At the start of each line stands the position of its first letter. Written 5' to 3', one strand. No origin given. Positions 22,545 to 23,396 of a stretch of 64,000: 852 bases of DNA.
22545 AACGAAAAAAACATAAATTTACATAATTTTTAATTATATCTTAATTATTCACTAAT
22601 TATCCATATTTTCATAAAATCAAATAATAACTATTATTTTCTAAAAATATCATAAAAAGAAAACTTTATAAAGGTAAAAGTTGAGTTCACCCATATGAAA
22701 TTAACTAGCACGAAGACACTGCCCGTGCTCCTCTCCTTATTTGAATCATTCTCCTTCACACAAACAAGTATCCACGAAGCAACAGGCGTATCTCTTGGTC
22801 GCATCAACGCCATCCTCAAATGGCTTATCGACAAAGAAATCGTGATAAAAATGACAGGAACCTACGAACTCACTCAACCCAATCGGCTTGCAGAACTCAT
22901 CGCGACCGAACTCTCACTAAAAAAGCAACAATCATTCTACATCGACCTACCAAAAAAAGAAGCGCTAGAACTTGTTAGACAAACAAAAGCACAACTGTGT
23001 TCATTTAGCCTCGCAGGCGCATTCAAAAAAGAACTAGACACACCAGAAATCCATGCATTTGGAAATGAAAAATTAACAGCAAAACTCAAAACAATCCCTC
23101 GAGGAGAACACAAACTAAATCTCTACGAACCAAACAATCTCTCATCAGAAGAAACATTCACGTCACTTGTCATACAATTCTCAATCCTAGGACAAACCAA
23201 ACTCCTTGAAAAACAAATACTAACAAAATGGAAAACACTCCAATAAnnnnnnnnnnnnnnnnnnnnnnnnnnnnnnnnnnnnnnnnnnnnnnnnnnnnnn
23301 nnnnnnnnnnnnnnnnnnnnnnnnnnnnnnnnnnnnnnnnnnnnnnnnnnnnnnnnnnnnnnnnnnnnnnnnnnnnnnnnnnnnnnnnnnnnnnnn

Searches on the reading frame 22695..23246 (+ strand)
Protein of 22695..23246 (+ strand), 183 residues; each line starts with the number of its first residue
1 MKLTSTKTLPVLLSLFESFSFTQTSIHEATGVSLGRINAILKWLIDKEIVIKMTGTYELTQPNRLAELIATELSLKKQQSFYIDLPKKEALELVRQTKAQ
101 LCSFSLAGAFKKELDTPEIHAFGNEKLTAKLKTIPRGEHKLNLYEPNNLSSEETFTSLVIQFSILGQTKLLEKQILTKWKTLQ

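Call 11: search_protein_families(library=pfam, proteins=[window:22695-23246:+], max_evalue=0.01)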
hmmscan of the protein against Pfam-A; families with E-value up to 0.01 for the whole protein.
window:22695-23246:+ (183 aa): 2 families
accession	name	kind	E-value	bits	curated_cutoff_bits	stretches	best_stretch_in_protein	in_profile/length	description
PF05732.17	RepL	-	0.0034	17.3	20.3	1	21-59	76-115/164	Firmicute plasmid replication protein (RepL)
PF01978.25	TrmB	-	0.0067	16.7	25.6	0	11-58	13-60/68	Sugar-specific transcriptional regulator TrmB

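Call 38: list_cluster_members(proteins=[window:26578-26739:+, window:22695-23246:+])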
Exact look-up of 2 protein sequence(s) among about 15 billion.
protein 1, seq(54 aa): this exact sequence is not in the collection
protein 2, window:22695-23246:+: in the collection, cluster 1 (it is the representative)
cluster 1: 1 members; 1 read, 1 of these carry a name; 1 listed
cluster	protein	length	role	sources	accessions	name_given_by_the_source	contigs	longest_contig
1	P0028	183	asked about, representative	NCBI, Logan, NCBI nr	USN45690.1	MAG: hypothetical protein H6502_00995 [Candidatus Woesearchaeota archaeon]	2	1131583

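Call 55: search_solved_structures(query=A4, max_evalue=10, show_alignments=2)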
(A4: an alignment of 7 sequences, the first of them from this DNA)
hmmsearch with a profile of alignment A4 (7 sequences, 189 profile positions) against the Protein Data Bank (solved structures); distinct sequences matched with E-value up to 10: 2.
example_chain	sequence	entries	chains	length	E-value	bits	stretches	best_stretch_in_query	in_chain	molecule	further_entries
5jls_A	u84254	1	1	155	0.058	16.7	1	13-86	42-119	Adhesin competence repressor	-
5jlu_A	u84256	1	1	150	0.076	16.3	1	13-86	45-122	Adhesin competence repressor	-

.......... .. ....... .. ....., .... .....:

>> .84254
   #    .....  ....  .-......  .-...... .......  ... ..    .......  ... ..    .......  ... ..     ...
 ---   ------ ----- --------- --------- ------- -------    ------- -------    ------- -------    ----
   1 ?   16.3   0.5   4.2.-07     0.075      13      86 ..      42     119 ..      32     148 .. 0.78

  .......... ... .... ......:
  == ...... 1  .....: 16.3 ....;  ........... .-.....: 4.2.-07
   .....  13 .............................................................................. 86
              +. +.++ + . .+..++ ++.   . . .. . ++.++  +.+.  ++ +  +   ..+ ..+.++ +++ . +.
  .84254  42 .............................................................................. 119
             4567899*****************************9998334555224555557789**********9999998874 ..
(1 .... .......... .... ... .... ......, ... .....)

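Call 56: search_protein_families(library=pfam, alignment_id=A4, max_evalue=1)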
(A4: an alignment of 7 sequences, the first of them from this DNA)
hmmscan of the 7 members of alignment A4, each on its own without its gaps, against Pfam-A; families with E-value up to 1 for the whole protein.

A. member 1, seq(183 aa): 5 families
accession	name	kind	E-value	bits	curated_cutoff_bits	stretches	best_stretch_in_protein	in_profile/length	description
PF05732.17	RepL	-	0.0034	17.3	20.3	1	21-59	76-115/164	Firmicute plasmid replication protein (RepL)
PF01978.25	TrmB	-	0.0067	16.7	25.6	1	11-58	13-60/68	Sugar-specific transcriptional regulator TrmB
PF13412.12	HTH_24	-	0.028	14.4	21.9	1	22-50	19-47/48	Winged helix-turn-helix DNA-binding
PF25213.1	HVO_A0261_N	-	0.032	14.6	35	1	5-61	10-65/86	HVO_A0261 N-terminal domain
PF14947.12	HTH_45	-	0.058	13.9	25.5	1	20-61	19-60/77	Winged helix-turn-helix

B. families by the number of members that match (of 7 scanned): 24 families
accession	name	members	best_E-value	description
PF13412.12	HTH_24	6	2.3e-07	Winged helix-turn-helix DNA-binding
PF01978.25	TrmB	6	3.8e-05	Sugar-specific transcriptional regulator TrmB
PF13545.12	HTH_Crp_2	5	2.1e-05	Crp-like helix-turn-helix domain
PF25213.1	HVO_A0261_N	5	0.00045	HVO_A0261 N-terminal domain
PF14947.12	HTH_45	5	0.00055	Winged helix-turn-helix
PF05732.17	RepL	5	0.0018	Firmicute plasmid replication protein (RepL)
PF12802.13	MarR_2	3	0.0057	MarR family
PF02082.26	Rrf2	2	0.039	Iron-dependent Transcriptional regulator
PF04492.19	Phage_rep_O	2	0.17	Bacteriophage replication protein O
PF01047.28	MarR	1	0.00012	MarR family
PF14581.11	SseB_C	1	0.0043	SseB protein C-terminal domain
PF24034.1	DUF7343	1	0.014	Domain of unknown function (DUF7343)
PF14090.12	HTH_39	1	0.029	Winged helix-turn-helix domain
PF01381.28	HTH_3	1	0.036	Helix-turn-helix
PF09298.16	FAA_hydrolase_N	1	0.04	Fumarylacetoacetase N-terminal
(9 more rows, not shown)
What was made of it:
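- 22695..23246 (+): 183-aa winged-HTH protein (NCBI H6502_00995): an N-terminal wHTH plus an uncharacterised ~110-aa C-terminal domain. Its last codons (K-W-K-T-L-Q-stop) overlap the start of the big gene by 19 nt. Pfam HTH_24 and TrmB each hit 6 of 7 orthologs, best E 2.3e-7 (call 56).
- The wHTH assignment comes from call 56.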

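Call 72: find_related_loci(query=A4, collection=metagenome_contigs, flank=5500)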
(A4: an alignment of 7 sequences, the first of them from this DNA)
Query A4 (183 aa) in metagenome_contigs; peptide patterns used: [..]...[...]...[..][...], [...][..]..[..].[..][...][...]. (x = any residue, [..] = any of these).
87 stretches matched a pattern; 1 encode a relative of the query (tblastn E <= 1e-3); 1 distinct loci.
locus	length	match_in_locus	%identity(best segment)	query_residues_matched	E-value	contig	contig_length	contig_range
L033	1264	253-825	34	1-183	8e-37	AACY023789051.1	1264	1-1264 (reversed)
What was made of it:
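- Tried and rejected: The metagenome scan with the wHTH alignment gave only one short contig, L033 (call 72).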

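Call 91: search_protein_families(library=ncbifam, alignment_id=A4, max_evalue=0.1)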
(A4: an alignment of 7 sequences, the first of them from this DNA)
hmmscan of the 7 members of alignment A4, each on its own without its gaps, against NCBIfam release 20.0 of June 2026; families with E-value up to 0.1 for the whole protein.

A. member 1, seq(183 aa): 2 families
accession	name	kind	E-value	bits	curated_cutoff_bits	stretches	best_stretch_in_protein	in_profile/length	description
TIGR04176.1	MarR_EPS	equivalog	0.00031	20.8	88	1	9-53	7-50/105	MarR family EPS-associated transcriptional regulator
NF053610.1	Sso10a_fam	subfamily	0.025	14.6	60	1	21-61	18-58/64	Sso10a family chromatin protein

B. families by the number of members that match (of 7 scanned): 13 families
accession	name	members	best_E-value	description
NF053610.1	Sso10a_fam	5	5.4e-05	Sso10a family chromatin protein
TIGR04176.1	MarR_EPS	3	6.4e-06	MarR family EPS-associated transcriptional regulator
TIGR01714.1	phage_rep_org_N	2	0.0039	phage replisome organizer, putative, N-terminal region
NF040939.2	trans_reg_lrs14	2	0.079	Lrs14 family HTH-type transcriptional regulator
NF003210.0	PRK04172.1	1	0.0068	phenylalanine--tRNA ligase subunit alpha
TIGR01292.1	TRX_reduct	1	0.012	thioredoxin-disulfide reductase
NF003653.0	PRK05287.1-1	1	0.015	cell division protein ZapD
NF053606.1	Sta1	1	0.018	Sta1 family transcriptional regulator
TIGR02944.1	suf_reg_Xantho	1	0.038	SUF system Fe-S cluster assembly regulator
NF040820.1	trans_reg_LrpA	1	0.043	HTH-type transcriptional regulator LrpA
TIGR02937.1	sigma70-ECF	1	0.051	sigma-70 family RNA polymerase sigma factor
TIGR02607.1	antidote_HigA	1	0.058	HigA family addiction module antitoxin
NF007774.0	PRK10461.1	1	0.072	FAD:protein FMN transferase ApbE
